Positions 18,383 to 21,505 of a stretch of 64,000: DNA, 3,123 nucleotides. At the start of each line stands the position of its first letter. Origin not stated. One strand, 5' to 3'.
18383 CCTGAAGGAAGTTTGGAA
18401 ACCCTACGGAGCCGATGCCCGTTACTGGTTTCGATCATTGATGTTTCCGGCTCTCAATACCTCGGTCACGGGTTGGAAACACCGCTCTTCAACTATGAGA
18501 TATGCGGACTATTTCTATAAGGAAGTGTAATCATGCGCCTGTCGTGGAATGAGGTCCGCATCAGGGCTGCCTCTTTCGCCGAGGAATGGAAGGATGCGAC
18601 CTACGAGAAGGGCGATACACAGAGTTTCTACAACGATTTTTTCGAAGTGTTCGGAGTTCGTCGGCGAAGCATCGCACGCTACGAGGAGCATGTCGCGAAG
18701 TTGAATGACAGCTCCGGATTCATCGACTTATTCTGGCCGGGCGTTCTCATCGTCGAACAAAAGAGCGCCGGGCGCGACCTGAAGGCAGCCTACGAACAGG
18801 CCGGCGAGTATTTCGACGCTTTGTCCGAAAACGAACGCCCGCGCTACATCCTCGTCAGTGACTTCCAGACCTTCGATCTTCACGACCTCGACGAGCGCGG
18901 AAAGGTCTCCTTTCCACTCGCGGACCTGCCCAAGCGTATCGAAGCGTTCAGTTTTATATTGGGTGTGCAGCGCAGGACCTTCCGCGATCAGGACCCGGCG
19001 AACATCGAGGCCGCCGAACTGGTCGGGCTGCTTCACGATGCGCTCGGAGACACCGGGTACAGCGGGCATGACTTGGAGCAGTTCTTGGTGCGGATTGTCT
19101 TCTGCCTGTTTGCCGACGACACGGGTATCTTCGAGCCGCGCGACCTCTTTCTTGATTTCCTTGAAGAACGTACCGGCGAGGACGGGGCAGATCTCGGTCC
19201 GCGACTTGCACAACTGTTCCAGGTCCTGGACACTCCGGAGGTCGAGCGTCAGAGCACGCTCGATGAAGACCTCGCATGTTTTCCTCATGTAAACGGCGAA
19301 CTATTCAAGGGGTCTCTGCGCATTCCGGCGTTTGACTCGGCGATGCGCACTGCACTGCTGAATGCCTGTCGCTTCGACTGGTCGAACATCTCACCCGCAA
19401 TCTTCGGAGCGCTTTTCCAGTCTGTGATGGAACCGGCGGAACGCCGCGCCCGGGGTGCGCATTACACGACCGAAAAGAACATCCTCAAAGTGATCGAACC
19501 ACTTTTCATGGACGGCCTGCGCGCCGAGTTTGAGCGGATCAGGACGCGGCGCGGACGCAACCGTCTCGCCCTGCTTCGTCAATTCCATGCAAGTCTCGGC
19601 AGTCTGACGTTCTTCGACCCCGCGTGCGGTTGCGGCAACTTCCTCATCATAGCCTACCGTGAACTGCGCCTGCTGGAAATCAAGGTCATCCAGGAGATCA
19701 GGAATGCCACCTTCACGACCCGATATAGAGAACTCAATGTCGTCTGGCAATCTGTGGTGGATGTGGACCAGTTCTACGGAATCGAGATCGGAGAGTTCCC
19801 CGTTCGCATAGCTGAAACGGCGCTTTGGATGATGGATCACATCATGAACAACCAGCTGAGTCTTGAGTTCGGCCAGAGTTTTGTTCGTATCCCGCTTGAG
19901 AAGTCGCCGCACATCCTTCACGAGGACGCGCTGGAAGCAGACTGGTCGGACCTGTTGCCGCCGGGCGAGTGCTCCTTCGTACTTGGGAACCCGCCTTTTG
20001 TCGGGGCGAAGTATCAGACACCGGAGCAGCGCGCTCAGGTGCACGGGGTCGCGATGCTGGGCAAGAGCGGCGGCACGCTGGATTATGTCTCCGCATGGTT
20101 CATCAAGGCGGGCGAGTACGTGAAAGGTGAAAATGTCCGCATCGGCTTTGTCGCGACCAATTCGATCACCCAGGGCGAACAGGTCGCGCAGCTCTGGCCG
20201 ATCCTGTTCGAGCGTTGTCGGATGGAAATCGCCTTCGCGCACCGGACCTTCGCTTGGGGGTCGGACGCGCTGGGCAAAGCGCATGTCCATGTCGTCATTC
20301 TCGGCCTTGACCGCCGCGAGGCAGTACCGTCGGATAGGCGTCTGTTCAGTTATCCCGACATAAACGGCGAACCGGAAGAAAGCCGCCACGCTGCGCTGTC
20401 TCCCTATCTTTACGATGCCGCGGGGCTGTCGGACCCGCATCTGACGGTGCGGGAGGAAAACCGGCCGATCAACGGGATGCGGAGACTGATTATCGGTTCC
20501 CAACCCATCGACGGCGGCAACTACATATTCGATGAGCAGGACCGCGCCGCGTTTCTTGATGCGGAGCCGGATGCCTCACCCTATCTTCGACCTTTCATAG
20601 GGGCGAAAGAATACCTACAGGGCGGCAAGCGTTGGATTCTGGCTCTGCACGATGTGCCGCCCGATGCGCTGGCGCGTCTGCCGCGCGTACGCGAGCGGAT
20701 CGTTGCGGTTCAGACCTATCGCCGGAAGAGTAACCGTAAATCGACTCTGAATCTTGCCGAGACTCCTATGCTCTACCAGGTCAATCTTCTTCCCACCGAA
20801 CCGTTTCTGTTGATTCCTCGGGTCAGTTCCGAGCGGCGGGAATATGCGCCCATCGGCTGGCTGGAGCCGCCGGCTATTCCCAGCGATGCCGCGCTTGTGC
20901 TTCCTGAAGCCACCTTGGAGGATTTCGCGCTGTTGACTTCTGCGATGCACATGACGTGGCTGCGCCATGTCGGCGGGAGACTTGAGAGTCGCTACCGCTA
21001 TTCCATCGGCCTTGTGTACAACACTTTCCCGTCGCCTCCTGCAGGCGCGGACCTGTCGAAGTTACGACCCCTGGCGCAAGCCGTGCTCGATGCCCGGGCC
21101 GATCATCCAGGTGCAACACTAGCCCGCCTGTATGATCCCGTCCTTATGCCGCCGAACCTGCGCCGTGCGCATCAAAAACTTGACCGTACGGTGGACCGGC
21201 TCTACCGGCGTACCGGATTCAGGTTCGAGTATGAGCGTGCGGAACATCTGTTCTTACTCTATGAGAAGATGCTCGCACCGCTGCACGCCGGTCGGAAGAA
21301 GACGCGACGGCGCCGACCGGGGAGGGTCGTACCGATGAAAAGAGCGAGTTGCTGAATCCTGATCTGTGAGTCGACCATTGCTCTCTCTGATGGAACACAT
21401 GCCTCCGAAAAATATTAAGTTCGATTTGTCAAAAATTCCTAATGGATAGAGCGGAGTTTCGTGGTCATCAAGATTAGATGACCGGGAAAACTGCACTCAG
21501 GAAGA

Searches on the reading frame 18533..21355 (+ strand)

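Call 36: search_protein_families(library=pfam, proteins=[window:18533-21355:+], max_evalue=0.001)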
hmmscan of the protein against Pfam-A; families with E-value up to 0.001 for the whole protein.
window:18533-21355:+ (940 aa): 6 families
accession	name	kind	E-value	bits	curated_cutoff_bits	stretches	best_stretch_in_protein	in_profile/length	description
PF20473.4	MmeI_Mtase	-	3.9e-81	272.5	27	1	346-605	9-258/259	MmeI, DNA-methyltransferase domain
PF20466.3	MmeI_TRD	-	8.5e-64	215.1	27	1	635-836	3-206/207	MmeI, target recognition domain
PF20464.3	MmeI_N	-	1.4e-43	149.8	27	1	11-171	2-178/181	MmeI, N-terminal domain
PF20465.4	MmeI_hel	-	4.9e-26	91.7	27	1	179-258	1-75/75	MmeI, helicase spacer domain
PF20467.3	MmeI_C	-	4.2e-23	81.8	27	1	843-915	8-80/83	MmeI, C-terminal domain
PF07669.17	Eco57I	-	0.00012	22.7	25.3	1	413-554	2-149/171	Eco57I restriction-modification methylase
